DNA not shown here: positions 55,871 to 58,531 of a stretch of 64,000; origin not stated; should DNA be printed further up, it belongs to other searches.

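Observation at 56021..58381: Bacterial receptor-like kinase: Hanks Ser/Thr kinase - TM - extracellular leucine-rich repeats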

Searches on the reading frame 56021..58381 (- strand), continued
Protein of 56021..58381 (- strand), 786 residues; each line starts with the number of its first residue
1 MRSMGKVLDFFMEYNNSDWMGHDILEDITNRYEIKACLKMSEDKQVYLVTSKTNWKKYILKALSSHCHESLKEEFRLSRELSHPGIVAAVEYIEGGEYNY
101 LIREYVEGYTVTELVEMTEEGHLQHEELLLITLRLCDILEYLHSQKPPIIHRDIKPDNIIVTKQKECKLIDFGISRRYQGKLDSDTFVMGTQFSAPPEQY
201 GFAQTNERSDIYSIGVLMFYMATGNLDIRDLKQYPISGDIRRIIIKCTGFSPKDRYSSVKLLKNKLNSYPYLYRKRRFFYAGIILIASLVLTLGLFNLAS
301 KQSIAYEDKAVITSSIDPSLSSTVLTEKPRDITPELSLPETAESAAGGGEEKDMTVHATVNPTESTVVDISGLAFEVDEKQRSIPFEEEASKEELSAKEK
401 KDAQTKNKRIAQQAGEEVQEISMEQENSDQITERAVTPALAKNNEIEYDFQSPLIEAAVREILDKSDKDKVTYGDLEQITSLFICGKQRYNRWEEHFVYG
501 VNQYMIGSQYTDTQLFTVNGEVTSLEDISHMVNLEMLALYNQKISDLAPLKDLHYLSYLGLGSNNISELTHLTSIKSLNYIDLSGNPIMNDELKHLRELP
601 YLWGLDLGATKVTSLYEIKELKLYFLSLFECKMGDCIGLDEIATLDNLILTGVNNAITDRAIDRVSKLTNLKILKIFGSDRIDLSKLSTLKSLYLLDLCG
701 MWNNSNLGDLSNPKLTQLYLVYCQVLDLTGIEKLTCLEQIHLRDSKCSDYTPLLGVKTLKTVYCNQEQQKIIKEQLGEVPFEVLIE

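Call 78: fold_search(model_id=the predicted structure, library=pdb)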
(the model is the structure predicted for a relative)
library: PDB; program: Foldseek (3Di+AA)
matches with E <= 10: 388; with E <= 0.001: 0
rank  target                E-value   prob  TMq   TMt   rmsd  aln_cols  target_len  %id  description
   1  1y9q                  4.1e-02  1.00  0.39  0.33   2.7        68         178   20  Crystal Structure of HTH_3 family Transcriptional Regulator from Vibrio cholerae (released 2005-01-04)
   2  7t5u                  5.3e-02  1.00  0.38  0.78   1.9        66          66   27  Structure of E. coli MS115-1 CapH N-terminal domain (released 2022-09-14)
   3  6jq1_B                6.5e-02  0.99  0.38  0.42  15.3       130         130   18  Crystal Structure of DdrO from Deinococcus geothermalis (released 2019-08-28)
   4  6rnz_A                6.8e-02  1.00  0.39  0.81   2.0        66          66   24  Crystal structure of the N-terminal HTH DNA-binding domain of the essential repressor DdrO from radiation-resistant De (released 2019-10-09)
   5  6jq1_A                7.2e-02  0.99  0.38  0.44  15.2       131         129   18  Crystal Structure of DdrO from Deinococcus geothermalis (released 2019-08-28)
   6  3zkc_B                7.6e-02  1.00  0.37  0.81   1.8        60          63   20  Crystal structure of the master regulator for biofilm formation SinR in complex with DNA. (released 2013-03-06)
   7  3f52_E                7.6e-02  1.00  0.39  0.70   3.4        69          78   17  Crystal structure of the clp gene regulator ClgR from C. glutamicum (released 2008-11-18)
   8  3f51_E                7.6e-02  1.00  0.39  0.59  11.0        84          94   18  Crystal Structure of the clp gene regulator ClgR from Corynebacterium glutamicum (released 2008-11-18)
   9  1b0n_A                7.6e-02  1.00  0.39  0.54   8.9       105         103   20  SINR PROTEIN/SINI PROTEIN COMPLEX (released 1999-01-13)
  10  3f51_B                8.8e-02  1.00  0.39  0.59   2.5        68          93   18  Crystal Structure of the clp gene regulator ClgR from Corynebacterium glutamicum (released 2008-11-18)
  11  2b5a_B                1.0e-01  1.00  0.40  0.74   2.4        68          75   15  C.BclI, Control Element of the BclI Restriction-Modification System (released 2006-01-03)
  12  3f51_F                1.1e-01  1.00  0.39  0.59  14.0       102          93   15  Crystal Structure of the clp gene regulator ClgR from Corynebacterium glutamicum (released 2008-11-18)
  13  2b5a_A                1.3e-01  1.00  0.39  0.71   4.2        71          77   14  C.BclI, Control Element of the BclI Restriction-Modification System (released 2006-01-03)
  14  6h4c_D                1.3e-01  0.97  0.40  0.40  13.2       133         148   13  A polyamorous repressor: deciphering the evolutionary strategy used by the phage-inducible chromosomal islands to spre (released 2019-08-28)
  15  1y7y_B                1.3e-01  1.00  0.38  0.82   2.9        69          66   20  High-resolution crystal structure of the restriction-modification controller protein C.AhdI from Aeromonas hydrophila (released 2005-02-22)
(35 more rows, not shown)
